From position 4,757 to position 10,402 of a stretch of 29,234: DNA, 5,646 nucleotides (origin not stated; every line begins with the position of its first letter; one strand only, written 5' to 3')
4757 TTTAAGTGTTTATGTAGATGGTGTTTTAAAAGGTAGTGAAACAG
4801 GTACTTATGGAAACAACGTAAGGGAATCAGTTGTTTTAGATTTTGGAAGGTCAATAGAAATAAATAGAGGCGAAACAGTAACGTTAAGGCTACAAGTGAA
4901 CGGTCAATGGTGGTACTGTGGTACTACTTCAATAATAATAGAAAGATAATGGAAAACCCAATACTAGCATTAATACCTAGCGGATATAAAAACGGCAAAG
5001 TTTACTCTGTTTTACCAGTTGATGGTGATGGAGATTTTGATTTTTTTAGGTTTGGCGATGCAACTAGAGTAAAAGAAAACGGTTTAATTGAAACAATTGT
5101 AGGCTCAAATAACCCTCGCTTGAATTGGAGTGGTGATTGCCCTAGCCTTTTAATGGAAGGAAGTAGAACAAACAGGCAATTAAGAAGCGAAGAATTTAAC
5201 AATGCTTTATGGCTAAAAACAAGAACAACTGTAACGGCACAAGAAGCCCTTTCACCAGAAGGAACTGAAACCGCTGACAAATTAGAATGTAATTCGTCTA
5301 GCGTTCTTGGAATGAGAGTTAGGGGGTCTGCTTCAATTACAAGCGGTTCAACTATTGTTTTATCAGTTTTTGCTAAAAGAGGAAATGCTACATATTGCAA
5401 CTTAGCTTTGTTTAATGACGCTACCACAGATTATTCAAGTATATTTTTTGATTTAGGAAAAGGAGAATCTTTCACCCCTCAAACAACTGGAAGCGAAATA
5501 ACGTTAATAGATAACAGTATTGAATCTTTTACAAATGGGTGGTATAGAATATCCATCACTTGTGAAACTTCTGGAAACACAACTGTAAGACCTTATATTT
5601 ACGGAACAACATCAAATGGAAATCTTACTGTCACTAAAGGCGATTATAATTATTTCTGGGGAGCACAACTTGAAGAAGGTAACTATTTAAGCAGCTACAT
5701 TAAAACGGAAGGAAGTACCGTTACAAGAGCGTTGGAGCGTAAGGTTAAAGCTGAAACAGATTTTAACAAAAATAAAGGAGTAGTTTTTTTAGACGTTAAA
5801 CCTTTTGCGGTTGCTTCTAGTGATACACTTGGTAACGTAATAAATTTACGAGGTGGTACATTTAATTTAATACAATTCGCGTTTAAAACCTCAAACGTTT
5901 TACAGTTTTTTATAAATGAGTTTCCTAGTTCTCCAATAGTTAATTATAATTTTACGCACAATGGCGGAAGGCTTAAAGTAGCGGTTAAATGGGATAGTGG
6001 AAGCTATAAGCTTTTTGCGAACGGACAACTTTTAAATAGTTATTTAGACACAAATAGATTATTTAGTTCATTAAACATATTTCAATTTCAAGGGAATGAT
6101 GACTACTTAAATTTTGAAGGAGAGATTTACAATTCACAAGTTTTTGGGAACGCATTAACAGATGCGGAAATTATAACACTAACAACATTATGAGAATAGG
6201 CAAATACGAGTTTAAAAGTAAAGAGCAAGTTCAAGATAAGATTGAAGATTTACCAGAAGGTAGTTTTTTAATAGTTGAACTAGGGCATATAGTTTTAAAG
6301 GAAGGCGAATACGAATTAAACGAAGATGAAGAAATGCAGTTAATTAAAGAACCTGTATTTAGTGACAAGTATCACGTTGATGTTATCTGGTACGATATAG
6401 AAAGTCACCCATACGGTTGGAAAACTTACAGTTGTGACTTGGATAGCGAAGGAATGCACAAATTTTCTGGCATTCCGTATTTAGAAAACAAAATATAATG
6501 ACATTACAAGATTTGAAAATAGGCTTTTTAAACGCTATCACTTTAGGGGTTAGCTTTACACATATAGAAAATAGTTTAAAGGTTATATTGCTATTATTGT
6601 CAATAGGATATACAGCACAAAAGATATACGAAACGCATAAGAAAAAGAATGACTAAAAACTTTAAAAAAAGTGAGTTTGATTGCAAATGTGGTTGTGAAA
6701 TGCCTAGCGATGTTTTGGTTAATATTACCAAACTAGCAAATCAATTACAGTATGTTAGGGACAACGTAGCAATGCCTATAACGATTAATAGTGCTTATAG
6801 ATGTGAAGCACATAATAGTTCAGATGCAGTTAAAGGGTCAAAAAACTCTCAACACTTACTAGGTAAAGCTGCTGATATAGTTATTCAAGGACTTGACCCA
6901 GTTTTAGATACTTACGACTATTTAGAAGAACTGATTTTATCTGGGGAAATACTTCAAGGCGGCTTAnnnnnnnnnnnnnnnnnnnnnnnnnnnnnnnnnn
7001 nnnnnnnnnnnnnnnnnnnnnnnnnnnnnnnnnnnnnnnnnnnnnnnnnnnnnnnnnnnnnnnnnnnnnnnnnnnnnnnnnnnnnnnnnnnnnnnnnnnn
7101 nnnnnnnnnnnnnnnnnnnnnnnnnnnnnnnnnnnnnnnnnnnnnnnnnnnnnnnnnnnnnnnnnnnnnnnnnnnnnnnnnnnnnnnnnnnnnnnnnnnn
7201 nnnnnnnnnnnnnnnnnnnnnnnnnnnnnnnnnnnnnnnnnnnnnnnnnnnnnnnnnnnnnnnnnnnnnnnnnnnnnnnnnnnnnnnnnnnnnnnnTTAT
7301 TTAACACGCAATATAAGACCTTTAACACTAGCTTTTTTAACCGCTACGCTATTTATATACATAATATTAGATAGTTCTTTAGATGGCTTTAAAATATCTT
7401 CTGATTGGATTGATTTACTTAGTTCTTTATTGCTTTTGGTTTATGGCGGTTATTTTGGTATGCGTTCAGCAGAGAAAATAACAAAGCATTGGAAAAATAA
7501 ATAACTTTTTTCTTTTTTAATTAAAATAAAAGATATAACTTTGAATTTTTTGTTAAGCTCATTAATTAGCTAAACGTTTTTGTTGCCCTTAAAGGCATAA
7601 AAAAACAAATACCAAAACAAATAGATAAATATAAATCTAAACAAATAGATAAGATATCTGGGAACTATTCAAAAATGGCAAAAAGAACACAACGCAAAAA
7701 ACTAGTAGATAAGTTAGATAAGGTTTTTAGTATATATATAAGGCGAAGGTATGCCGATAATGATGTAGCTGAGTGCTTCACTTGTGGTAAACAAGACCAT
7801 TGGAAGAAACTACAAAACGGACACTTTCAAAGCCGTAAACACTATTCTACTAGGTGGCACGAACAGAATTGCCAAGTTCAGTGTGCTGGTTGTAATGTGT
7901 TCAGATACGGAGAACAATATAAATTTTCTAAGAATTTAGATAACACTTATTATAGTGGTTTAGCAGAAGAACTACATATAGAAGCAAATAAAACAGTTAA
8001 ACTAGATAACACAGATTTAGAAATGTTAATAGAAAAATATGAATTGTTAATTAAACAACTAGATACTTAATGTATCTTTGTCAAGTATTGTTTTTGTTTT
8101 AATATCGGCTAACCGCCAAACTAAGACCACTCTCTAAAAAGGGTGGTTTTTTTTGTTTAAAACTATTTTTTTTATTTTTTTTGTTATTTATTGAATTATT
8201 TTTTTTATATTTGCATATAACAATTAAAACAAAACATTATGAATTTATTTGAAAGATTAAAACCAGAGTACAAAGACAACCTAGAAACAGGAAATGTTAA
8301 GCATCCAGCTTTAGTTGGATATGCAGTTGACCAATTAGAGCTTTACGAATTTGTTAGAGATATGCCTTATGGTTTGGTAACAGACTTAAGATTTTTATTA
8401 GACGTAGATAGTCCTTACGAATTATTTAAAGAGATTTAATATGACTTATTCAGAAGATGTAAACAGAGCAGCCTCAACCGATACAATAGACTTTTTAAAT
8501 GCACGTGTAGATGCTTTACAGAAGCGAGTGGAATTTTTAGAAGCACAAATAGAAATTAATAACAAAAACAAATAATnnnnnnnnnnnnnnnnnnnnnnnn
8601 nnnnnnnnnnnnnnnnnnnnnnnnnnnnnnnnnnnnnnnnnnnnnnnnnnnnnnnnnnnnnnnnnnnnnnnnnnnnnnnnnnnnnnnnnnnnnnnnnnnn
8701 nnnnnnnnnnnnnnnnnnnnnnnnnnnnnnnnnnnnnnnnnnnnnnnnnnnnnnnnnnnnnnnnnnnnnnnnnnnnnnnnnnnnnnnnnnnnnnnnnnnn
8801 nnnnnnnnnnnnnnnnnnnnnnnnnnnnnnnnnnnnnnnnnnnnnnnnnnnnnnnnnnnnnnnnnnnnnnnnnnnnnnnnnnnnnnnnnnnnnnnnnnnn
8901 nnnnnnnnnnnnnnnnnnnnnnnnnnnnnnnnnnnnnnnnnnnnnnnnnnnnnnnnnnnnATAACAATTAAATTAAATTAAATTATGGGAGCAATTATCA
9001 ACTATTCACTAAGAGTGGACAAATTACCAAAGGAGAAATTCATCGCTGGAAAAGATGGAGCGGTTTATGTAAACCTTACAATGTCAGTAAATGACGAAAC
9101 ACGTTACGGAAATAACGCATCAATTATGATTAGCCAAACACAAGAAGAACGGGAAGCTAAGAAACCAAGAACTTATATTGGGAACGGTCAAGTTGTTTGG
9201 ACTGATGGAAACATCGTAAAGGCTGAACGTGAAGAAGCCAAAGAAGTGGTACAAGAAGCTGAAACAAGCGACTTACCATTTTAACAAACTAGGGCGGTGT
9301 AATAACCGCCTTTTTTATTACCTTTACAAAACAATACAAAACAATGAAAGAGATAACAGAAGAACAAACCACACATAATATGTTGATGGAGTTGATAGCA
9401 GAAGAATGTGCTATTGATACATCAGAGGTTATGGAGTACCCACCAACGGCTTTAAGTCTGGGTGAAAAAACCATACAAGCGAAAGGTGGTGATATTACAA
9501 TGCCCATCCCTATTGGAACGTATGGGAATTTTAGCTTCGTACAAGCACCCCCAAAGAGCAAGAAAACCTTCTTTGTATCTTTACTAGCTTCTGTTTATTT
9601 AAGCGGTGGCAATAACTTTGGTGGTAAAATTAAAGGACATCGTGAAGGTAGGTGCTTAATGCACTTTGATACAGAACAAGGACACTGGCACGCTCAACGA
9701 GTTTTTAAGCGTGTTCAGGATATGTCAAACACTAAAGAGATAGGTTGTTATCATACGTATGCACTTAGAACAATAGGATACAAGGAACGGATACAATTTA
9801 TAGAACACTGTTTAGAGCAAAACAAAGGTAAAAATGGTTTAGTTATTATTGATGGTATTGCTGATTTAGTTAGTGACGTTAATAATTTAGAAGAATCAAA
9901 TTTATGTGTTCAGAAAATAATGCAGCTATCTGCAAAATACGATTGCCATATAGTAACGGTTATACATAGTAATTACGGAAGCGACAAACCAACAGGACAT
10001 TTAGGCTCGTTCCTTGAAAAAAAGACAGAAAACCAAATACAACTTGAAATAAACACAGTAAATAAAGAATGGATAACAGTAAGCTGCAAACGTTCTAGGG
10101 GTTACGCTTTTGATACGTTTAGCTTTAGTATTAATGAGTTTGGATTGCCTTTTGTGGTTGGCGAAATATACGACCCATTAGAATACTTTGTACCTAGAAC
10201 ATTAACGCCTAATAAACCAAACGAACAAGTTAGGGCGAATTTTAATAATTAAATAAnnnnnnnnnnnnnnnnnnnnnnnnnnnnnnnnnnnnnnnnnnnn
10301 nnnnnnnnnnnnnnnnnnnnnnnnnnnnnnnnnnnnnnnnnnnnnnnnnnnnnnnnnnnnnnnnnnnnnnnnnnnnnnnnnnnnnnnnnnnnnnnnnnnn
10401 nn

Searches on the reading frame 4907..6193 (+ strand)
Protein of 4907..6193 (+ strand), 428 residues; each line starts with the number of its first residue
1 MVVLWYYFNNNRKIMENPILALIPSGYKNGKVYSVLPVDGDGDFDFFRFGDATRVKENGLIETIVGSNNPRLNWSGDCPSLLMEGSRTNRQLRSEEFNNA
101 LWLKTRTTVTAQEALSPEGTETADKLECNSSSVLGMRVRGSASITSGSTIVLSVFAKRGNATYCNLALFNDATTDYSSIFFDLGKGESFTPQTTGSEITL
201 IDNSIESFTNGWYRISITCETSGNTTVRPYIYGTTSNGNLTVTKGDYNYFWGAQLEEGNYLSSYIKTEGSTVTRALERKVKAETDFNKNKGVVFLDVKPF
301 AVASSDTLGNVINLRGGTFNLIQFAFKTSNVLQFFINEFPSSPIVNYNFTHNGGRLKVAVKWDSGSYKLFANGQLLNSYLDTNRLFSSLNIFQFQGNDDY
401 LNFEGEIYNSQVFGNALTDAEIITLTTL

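Call 8: search_protein_families(library=phrogs, proteins=[window:4907-6193:+], max_evalue=0.001)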
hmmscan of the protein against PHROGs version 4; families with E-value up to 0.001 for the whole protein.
window:4907-6193:+ (428 aa): 6 families
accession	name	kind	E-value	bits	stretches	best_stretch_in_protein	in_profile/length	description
phrog_5939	-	tail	1.4e-39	137.2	1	46-324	373-656/801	tail protein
phrog_34853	-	unknown function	2.5e-36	126.3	1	15-276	3-262/555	-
phrog_1419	-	tail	3.8e-12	46.2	1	35-278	392-637/793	tail protein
phrog_8510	-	head and packaging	1.9e-10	40.2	1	108-273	971-1140/1348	virion structural protein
phrog_4797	-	unknown function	3.3e-09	36.8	1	87-273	201-394/567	-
phrog_11600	-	unknown function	2.3e-07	31.5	1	84-275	103-288/343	-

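Call 9: search_protein_families(library=pfam, proteins=[window:4907-6193:+], max_evalue=0.01)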
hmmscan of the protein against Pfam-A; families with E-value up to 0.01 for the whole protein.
window:4907-6193:+ (428 aa): 1 family
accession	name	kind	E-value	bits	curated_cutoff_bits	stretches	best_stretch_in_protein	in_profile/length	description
PF13385.13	Laminin_G_3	-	0.0002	22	27.6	1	357-422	83-150/151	Concanavalin A-like lectin/glucanases superfamily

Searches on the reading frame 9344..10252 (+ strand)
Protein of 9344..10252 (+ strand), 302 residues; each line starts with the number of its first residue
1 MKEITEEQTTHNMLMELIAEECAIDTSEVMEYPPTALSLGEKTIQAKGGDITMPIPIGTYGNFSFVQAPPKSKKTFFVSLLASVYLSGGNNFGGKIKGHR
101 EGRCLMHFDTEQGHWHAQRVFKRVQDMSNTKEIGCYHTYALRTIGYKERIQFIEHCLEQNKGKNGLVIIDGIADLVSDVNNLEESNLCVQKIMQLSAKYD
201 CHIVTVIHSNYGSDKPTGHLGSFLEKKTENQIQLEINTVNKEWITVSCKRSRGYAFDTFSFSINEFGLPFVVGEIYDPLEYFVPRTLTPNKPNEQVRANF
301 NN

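Call 11: search_protein_families(library=phrogs, proteins=[window:9344-10252:+], max_evalue=0.001)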
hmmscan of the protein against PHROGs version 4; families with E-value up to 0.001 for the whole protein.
window:9344-10252:+ (302 aa): 0 families

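Call 18: search_protein_families(library=pfam, proteins=[window:9344-10252:+], max_evalue=1)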
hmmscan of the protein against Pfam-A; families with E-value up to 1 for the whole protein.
window:9344-10252:+ (302 aa): 2 families
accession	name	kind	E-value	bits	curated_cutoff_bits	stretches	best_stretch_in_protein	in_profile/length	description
PF13481.12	AAA_25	-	3.5e-08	33.8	27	1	61-210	33-191/195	AAA domain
PF19437.4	VCIP135_N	-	0.16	12.1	27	1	190-219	83-111/169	VCIP135 N-terminal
